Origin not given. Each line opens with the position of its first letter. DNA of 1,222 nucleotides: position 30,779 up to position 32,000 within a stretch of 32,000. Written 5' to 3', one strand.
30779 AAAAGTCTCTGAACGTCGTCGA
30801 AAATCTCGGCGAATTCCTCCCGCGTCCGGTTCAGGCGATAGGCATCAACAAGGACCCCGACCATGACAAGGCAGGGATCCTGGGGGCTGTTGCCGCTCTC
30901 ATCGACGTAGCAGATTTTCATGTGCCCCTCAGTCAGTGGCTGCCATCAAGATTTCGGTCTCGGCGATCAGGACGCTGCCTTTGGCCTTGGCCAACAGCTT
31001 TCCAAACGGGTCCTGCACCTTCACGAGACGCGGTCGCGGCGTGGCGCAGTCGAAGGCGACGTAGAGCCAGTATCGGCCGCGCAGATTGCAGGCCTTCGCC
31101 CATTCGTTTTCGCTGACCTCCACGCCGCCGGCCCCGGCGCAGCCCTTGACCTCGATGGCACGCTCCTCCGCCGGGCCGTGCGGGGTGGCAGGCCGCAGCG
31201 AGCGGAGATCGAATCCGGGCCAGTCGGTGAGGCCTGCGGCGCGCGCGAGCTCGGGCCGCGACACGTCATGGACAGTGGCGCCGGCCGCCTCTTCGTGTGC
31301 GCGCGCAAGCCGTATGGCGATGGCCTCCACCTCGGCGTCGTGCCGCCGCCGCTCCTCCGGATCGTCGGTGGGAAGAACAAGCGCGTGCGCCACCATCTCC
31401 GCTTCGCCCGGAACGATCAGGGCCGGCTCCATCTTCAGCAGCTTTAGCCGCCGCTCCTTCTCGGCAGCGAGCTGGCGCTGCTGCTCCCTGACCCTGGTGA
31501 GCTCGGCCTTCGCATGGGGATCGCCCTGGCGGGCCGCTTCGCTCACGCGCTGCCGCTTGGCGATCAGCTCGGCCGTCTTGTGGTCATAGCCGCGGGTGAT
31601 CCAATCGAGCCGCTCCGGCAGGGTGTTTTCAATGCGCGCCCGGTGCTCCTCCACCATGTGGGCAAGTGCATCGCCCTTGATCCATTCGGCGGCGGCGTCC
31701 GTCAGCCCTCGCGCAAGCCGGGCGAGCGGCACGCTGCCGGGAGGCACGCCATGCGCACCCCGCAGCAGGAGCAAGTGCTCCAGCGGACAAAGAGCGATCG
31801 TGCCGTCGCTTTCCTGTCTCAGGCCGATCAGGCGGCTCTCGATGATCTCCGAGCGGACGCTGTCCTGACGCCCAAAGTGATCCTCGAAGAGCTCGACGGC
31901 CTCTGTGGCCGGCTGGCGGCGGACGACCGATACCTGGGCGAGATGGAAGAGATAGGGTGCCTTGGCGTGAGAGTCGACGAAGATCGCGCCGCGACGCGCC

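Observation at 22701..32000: Five-gene helicase / DUF3800 / DUF1156 methylase / DUF499 ATPase / TIGR02391 operon: candidate uncharacterised methylation-associated anti-phage system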

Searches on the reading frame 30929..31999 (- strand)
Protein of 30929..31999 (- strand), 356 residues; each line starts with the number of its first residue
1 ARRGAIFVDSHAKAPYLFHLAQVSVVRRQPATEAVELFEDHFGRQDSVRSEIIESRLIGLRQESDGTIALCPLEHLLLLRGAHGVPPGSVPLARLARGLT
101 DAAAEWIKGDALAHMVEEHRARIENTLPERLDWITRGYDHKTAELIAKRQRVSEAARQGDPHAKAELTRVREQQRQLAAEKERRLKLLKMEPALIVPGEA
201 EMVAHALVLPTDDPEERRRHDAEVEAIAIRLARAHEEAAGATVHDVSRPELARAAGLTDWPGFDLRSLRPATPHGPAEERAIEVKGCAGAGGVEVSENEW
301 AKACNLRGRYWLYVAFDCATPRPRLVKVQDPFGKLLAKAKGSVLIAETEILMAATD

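Call 10: search_protein_families(library=pfam, proteins=[window:30929-31999:-], max_evalue=0.01)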
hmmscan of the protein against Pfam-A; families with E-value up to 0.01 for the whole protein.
window:30929-31999:- (356 aa): 1 family
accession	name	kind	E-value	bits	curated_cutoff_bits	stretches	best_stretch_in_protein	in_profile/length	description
PF13020.12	NOV_C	-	3.6e-11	43.4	22.1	1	225-320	2-84/91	Protein NO VEIN, C-terminal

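Call 11: search_protein_families(library=padloc, proteins=[window:30929-31999:-], max_evalue=0.01)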
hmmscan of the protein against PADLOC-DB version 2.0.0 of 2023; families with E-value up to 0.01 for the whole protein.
window:30929-31999:- (356 aa): 5 families
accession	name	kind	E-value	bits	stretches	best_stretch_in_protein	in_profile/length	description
PDLC03966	TmtA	-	1.3e-12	44.4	1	153-334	1457-1631/1655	-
PDLC00659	HmaA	-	5.1e-10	35.8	1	112-316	924-1131/1176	SNF2 helicase / DEAD-box helicase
PDLC03969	TmtA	-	7.9e-10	34.9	1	212-334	1378-1489/1563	-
PDLC03965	TmtA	-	3.1e-06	23.4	1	184-350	1213-1354/1370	-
PDLC03964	TmtA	-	0.003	13.6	1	253-332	1443-1517/1538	-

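Call 12: search_protein_families(library=ncbifam, proteins=[window:30929-31999:-], max_evalue=0.01)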
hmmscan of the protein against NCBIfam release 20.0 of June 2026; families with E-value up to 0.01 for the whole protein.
window:30929-31999:- (356 aa): 0 families
